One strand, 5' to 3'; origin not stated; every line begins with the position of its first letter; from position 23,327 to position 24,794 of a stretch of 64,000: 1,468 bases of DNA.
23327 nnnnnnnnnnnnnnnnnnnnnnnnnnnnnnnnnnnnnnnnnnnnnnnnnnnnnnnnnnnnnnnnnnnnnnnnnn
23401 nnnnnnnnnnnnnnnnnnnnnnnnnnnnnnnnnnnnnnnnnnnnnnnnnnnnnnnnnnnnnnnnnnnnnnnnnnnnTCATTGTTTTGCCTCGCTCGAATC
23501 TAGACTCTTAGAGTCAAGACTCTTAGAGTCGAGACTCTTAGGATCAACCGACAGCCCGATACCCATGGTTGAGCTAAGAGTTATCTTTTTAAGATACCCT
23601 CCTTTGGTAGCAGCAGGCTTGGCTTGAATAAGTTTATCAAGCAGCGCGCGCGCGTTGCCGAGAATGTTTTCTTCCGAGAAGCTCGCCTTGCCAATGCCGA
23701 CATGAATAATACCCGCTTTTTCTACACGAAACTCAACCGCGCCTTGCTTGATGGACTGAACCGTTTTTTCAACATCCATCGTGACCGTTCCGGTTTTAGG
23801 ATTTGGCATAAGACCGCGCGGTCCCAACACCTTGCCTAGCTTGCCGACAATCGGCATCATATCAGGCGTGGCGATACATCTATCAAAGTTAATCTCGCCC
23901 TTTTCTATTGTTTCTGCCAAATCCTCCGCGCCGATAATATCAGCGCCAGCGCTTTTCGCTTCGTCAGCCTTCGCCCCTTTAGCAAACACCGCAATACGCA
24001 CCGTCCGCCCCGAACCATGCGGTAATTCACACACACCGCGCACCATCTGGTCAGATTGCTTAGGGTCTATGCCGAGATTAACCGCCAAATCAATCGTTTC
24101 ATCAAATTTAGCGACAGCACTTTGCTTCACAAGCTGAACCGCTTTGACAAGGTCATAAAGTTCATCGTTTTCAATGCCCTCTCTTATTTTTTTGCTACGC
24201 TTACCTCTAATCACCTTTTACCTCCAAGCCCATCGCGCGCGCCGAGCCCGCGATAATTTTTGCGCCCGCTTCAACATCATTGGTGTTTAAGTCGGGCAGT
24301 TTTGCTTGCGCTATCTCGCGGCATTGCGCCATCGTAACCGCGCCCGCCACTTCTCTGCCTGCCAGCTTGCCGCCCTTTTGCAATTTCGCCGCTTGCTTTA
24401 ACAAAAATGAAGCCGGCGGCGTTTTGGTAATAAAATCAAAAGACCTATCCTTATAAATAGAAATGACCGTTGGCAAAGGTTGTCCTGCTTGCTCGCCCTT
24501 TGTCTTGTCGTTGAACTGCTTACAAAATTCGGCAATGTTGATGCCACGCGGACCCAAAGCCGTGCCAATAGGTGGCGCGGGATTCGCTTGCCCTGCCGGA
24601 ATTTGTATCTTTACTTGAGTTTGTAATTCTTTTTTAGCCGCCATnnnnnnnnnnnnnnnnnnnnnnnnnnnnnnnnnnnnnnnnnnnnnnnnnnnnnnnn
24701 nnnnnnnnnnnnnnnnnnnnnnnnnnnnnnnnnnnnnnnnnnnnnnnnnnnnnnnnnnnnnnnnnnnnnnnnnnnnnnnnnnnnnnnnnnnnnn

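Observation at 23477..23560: rplA-rplJ junction: the L10 leader is replaced by a coding C-terminal extension of L1 made of three tandem hairpin units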

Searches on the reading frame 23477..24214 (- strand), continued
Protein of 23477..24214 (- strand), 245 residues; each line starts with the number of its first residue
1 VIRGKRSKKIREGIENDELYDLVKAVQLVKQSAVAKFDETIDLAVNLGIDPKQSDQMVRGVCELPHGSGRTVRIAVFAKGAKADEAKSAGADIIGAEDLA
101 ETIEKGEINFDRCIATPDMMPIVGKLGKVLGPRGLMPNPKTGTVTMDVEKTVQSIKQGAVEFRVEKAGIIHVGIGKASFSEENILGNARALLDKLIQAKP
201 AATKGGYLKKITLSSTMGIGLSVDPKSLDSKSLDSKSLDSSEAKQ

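Call 27: list_cluster_members(proteins=[P0002, P0008, P0011, P0009, P0012, P0004, P0005])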
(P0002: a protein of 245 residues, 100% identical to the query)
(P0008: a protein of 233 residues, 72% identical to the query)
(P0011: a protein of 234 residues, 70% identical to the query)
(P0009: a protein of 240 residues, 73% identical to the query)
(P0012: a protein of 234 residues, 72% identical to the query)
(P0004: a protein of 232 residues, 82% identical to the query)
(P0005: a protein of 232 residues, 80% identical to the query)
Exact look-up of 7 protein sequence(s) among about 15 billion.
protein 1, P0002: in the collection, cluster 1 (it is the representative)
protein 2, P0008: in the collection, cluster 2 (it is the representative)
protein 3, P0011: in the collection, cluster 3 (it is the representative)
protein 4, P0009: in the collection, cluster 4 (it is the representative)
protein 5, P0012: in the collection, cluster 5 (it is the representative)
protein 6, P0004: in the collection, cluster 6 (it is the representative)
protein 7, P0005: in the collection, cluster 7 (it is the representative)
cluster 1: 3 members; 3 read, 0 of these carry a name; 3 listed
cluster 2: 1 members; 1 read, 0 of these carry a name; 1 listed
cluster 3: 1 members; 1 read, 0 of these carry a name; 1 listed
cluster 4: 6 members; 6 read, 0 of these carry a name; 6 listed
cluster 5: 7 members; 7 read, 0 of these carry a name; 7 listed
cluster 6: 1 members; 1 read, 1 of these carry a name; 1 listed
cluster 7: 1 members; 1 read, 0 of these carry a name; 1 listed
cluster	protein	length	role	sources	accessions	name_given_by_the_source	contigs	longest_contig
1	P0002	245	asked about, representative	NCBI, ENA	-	-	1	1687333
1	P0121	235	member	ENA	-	-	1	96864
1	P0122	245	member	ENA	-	-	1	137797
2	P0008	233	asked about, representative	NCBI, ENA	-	-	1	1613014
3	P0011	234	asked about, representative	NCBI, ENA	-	-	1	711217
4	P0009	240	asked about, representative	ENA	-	-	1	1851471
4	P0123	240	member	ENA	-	-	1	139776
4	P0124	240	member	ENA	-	-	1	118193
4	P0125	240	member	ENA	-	-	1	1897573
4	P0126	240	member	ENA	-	-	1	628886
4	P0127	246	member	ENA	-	-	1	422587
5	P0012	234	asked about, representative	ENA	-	-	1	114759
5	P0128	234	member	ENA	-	-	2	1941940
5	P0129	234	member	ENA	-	-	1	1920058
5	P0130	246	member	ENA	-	-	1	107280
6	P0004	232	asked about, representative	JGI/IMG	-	large subunit ribosomal protein L1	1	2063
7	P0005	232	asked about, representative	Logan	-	-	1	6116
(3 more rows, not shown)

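Call 29: find_encoding_contigs(protein=P0121, flank=10000, max_places=3)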
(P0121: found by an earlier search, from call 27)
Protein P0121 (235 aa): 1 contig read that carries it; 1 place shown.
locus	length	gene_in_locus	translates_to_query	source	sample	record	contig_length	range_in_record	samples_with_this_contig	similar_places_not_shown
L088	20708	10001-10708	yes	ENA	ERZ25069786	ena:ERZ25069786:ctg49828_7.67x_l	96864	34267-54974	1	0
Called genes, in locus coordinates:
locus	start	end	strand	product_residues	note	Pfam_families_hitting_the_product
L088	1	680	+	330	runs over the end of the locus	PF00583:Acetyltransf_1 (weak), PF13508:Acetyltransf_7 (faint)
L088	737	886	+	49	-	-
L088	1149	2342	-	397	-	PF13356:Arm-DNA-bind_3, PF00589:Phage_integrase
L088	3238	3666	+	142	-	-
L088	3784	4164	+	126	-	PF28530:DUF8426 (weak)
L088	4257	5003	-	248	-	PF00106:adh_short, PF08659:KR, PF13561:adh_short_C2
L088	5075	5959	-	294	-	PF09556:RE_HaeIII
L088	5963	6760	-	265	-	PF02086:MethyltransfD12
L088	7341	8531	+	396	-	PF00009:GTP_EFTU, PF03144:GTP_EFTU_D2, PF03143:GTP_EFTU_D3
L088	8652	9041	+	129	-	PF00584:SecE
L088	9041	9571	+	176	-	PF02357:NusG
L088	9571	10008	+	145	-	PF03946:Ribosomal_L11_N, PF00298:Ribosomal_L11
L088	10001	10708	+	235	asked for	PF00687:Ribosomal_L1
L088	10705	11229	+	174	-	PF00466:Ribosomal_L10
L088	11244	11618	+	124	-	PF16320:Ribosomal_L12_N, PF00542:Ribosomal_L12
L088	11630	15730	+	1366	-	PF04563:RNA_pol_Rpb2_1, PF04561:RNA_pol_Rpb2_2, PF04565:RNA_pol_Rpb2_3, PF10385:RNA_pol_Rpb2_45, PF00562:RNA_pol_Rpb2_6, PF04560:RNA_pol_Rpb2_7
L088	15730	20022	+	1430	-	PF04997:RNA_pol_Rpb1_1, PF00623:RNA_pol_Rpb1_2, PF04983:RNA_pol_Rpb1_3, PF05000:RNA_pol_Rpb1_4, PF04998:RNA_pol_Rpb1_5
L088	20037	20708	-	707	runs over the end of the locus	PF17191:RecG_wedge (faint), PF01336:tRNA_anti-codon (faint), PF00270:DEAD, PF04851:ResIII, PF22590:Cas3-like_C_2 (faint), PF00271:Helicase_C, PF19833:RecG_dom3_C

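Call 30: find_encoding_contigs(protein=P0122, flank=10000, max_places=3)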
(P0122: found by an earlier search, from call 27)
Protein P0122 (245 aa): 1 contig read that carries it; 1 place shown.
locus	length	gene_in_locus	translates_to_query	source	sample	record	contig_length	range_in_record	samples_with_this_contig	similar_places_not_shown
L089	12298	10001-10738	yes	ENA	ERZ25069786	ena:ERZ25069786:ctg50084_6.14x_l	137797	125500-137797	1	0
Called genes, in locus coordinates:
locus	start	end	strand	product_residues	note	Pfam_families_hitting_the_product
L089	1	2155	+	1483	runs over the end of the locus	PF05860:TPS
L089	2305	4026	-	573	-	PF03235:GmrSD_N, PF07510:GmrSD_C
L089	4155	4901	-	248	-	PF00106:adh_short, PF08659:KR, PF13561:adh_short_C2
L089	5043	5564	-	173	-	-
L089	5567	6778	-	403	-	PF02384:N6_Mtase (weak), PF07669:Eco57I, PF05175:MTS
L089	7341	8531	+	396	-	PF00009:GTP_EFTU, PF03144:GTP_EFTU_D2, PF03143:GTP_EFTU_D3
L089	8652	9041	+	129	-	PF00584:SecE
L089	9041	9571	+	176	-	PF02357:NusG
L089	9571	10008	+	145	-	PF03946:Ribosomal_L11_N, PF00298:Ribosomal_L11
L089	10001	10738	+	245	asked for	PF00687:Ribosomal_L1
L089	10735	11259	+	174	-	PF00466:Ribosomal_L10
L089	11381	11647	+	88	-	PF00542:Ribosomal_L12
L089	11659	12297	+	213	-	?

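Call 46: predict_structure(alignment_id=A1)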
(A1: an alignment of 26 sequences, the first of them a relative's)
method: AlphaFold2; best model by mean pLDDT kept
length: 245 residues; sequences in the alignment: 26
mean_pLDDT: 80.6   pTM: 0.71
mean pLDDT of the five models: 80.6, 80.0, 79.5, 76.4, 75.1
residues with pLDDT >= 90: 72; 70-90: 130; 50-70: 24; < 50: 19
segments of 3 or more residues with pLDDT < 50: 1-3, 230-245
pLDDT, mean of each block of 10 residues (from residue 1): 53 72 89 81 85 69 83 91 93 89 89 92 90 84 89 84 80 89 91 85 74 87 77 43 31
secondary structure, 60 per line:
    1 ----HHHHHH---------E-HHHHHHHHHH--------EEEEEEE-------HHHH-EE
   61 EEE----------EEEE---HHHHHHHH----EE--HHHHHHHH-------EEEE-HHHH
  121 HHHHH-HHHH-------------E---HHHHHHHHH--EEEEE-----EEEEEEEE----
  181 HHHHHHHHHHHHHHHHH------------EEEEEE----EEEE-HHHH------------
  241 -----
elements in order: H5-10 H22-31 E40-46 H54-57 E59-63 E74-77 H81-88 H97-104 E112-115 H117-125 H127-130 H148-156 E159-163 E169-176 H181-197 E210-215 E220-223 H225-228

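Call 50: find_related_loci(query=window:23477-24214:-, collection=metagenome_contigs, flank=2500)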
Query window:23477-24214:- (245 aa) in metagenome_contigs; peptide patterns used: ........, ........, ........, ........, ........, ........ (x = any residue, [..] = any of these).
600 stretches matched a pattern (row limit reached: there are more); 571 encode a relative of the query (tblastn E <= 1e-3); the best 80 are kept; 80 distinct loci.
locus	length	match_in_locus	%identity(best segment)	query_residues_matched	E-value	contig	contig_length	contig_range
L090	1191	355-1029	66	4-228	2e-110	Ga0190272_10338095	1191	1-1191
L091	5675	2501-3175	64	4-228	1e-99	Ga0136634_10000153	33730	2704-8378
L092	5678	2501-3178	64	5-230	6e-99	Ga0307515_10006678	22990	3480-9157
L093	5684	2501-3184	64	5-232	4e-99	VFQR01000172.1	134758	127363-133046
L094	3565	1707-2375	65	5-227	7e-100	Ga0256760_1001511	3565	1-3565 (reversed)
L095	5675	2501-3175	63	4-228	7e-98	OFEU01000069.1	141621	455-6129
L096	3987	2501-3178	65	5-230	3e-98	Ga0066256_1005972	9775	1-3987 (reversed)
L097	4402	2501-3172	65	5-228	5e-98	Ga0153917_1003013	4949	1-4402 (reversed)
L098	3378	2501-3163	65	4-224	7e-98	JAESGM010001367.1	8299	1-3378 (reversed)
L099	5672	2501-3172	66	4-227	2e-97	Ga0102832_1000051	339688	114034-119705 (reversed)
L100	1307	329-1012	62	4-231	5e-105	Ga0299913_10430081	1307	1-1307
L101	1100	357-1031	62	4-228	5e-105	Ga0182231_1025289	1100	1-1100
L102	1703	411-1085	65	4-228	3e-101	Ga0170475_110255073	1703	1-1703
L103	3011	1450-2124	63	5-229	3e-97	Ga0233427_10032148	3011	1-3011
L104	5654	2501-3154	63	4-221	6e-95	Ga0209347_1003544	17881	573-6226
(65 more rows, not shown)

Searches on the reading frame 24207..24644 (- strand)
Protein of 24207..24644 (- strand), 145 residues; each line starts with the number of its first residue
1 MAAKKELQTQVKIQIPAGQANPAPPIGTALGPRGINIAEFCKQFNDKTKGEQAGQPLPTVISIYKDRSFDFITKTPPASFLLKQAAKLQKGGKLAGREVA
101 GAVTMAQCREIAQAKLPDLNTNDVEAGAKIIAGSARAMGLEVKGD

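Call 8: search_protein_families(library=pfam, proteins=[window:24207-24644:-])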
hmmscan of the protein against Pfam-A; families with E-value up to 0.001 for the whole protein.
window:24207-24644:- (145 aa): 2 families
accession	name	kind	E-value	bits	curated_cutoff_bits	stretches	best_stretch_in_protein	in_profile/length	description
PF03946.19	Ribosomal_L11_N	-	1.9e-26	92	32.9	1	11-69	1-58/58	Ribosomal protein L11, N-terminal domain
PF00298.24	Ribosomal_L11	-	3.4e-24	85.5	21.4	1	74-142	1-69/69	Ribosomal protein L11, RNA binding domain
